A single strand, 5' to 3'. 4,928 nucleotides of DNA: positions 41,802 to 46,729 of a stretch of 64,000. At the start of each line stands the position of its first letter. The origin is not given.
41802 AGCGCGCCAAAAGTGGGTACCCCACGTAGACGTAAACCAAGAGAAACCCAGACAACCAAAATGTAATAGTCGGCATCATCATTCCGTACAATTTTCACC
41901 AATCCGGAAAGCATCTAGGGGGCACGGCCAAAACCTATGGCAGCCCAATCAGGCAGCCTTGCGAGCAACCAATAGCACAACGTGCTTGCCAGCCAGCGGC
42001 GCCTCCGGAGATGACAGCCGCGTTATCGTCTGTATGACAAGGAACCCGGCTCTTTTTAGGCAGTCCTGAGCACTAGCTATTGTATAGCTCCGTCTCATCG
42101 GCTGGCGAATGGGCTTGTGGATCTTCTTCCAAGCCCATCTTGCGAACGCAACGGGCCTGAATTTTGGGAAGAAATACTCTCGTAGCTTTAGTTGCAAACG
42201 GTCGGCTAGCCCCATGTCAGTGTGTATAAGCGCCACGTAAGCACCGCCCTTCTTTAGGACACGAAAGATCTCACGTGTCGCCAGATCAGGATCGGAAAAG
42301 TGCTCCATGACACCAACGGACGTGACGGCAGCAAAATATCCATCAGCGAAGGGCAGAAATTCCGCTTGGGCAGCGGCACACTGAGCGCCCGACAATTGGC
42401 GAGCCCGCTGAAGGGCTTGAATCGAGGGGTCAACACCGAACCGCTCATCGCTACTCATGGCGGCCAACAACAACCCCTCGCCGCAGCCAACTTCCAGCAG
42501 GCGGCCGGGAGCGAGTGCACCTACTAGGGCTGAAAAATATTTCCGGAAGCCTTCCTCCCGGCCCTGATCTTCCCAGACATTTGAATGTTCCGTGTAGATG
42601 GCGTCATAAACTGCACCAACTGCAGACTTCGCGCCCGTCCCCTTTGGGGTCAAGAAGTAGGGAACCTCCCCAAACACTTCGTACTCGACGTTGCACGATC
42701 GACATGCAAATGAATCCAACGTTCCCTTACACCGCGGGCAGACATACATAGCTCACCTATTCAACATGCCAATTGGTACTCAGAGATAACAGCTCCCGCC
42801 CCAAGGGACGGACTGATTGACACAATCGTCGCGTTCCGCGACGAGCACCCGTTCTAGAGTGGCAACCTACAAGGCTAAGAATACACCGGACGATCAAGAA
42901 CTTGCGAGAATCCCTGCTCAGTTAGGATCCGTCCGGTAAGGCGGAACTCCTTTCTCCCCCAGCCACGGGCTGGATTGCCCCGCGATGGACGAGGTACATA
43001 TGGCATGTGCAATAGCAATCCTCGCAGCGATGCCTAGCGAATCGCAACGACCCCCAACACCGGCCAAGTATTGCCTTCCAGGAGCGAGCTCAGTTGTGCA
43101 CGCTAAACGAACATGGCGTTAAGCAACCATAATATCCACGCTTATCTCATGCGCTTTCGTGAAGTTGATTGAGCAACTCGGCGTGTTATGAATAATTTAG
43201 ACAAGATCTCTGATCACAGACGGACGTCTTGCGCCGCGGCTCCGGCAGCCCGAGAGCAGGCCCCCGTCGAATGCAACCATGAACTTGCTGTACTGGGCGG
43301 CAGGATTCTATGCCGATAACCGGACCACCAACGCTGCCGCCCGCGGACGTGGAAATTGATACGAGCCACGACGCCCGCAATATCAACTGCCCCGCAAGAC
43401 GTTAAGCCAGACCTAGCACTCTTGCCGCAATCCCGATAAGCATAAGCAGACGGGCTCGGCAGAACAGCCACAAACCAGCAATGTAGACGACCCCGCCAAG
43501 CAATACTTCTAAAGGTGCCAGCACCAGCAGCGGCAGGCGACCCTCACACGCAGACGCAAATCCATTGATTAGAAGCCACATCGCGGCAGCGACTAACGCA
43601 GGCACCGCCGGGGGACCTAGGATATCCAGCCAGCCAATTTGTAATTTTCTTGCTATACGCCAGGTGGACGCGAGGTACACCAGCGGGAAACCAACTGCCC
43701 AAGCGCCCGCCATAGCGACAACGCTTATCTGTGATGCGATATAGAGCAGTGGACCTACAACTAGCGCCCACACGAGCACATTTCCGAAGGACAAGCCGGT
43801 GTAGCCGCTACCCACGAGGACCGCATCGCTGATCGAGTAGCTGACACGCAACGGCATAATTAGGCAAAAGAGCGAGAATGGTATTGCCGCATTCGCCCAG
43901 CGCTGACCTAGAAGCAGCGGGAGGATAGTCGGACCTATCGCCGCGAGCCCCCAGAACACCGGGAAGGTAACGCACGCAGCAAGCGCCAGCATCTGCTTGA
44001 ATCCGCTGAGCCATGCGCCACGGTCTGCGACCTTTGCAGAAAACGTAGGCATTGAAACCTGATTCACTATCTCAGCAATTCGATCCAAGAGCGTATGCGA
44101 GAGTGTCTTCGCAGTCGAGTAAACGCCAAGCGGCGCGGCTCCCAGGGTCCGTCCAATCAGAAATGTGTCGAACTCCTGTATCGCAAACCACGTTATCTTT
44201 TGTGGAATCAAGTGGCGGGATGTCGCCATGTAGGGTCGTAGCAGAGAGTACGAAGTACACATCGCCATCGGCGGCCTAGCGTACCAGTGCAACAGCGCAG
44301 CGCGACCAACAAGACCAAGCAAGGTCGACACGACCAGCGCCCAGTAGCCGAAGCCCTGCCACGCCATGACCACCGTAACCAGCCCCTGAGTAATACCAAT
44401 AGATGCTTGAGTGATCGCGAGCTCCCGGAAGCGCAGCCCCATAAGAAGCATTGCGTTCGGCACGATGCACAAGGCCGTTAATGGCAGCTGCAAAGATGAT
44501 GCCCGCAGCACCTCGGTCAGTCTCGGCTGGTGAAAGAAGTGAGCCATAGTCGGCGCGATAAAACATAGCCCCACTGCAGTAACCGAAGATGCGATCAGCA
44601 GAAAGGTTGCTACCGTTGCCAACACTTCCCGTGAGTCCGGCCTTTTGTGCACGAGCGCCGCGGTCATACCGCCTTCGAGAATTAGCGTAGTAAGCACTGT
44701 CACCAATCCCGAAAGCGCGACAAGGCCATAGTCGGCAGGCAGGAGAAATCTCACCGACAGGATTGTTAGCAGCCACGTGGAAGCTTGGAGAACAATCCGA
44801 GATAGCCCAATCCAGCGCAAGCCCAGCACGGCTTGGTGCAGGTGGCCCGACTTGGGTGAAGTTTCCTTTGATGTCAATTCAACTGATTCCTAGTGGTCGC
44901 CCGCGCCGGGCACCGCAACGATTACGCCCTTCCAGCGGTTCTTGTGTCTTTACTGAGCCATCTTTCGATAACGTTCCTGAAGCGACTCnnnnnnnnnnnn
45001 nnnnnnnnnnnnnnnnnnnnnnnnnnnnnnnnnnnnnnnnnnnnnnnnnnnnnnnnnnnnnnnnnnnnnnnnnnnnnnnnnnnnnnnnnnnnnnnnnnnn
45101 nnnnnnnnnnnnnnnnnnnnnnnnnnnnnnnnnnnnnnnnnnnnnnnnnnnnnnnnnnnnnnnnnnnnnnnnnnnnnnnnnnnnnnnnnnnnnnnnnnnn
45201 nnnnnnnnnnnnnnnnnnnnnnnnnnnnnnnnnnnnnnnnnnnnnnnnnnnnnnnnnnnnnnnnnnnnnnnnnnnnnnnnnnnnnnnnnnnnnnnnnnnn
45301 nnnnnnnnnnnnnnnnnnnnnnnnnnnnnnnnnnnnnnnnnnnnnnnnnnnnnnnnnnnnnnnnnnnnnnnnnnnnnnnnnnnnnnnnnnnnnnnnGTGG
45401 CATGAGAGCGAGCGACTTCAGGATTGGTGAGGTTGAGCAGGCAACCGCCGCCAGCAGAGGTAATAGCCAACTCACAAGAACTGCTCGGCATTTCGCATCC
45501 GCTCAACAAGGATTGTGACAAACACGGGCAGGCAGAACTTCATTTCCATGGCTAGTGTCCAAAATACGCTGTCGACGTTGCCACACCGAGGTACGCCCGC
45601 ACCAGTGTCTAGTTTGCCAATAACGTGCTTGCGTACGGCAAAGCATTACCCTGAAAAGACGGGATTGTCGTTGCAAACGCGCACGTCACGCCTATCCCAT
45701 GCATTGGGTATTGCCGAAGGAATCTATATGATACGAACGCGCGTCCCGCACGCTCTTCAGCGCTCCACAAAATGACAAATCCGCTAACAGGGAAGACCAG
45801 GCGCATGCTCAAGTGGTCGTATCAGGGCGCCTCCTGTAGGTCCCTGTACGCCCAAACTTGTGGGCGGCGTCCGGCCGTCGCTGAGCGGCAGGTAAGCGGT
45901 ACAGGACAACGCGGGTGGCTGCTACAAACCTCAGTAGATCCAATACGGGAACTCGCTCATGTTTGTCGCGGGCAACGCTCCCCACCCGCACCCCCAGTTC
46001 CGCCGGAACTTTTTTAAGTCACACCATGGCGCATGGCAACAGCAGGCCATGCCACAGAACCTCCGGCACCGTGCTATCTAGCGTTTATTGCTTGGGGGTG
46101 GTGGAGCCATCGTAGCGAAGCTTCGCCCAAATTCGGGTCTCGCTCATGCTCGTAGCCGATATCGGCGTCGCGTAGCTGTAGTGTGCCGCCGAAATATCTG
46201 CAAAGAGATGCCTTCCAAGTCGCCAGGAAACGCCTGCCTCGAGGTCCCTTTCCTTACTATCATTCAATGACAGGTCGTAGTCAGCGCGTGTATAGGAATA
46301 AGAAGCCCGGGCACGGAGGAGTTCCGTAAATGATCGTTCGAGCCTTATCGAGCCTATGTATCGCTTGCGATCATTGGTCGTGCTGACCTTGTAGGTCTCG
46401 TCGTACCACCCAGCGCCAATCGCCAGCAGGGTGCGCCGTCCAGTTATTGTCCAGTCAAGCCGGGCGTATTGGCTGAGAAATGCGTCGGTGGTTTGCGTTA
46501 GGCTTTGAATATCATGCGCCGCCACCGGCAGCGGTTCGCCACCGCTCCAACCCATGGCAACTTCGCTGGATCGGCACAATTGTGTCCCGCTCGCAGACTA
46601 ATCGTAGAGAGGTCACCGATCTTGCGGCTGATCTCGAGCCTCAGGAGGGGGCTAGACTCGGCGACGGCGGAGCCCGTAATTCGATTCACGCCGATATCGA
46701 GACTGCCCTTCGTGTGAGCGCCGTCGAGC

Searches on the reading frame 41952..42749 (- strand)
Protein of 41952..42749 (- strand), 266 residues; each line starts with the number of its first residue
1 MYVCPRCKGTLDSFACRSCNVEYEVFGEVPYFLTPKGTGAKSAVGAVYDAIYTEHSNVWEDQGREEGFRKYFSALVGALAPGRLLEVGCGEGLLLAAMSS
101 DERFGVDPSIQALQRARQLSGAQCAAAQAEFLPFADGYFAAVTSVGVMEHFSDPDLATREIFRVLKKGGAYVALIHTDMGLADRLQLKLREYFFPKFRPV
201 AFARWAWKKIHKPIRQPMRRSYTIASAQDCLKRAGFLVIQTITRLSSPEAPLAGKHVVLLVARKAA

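Call 58: find_encoding_contigs(protein=window:41952-42749:-, flank=10000, max_places=10)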
Protein window:41952-42749:- (266 aa): 1 contig read that carries it; 1 place shown.
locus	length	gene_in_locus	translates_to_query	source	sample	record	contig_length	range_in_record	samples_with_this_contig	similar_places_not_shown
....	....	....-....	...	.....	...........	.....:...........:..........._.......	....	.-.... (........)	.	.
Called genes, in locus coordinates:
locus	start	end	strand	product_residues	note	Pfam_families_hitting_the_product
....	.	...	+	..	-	?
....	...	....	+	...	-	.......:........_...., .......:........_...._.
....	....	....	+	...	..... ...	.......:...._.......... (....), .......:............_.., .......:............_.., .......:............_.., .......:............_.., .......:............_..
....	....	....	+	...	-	?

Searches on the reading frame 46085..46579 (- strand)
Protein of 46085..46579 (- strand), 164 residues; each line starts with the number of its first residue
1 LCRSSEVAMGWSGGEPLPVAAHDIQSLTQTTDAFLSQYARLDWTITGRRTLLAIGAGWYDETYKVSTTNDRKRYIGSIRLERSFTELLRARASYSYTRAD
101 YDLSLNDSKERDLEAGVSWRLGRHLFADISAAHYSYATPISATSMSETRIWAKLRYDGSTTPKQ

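Call 41: search_protein_families(library=pfam, proteins=[window:46085-46579:-], max_evalue=0.01)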
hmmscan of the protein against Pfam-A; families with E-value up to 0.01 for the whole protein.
window:46085-46579:- (164 aa): 1 family
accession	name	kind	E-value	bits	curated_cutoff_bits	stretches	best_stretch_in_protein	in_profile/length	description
PF10082.15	BBP2_2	-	0.00021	20.7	23.7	1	38-155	259-375/378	Putative beta-barrel porin 2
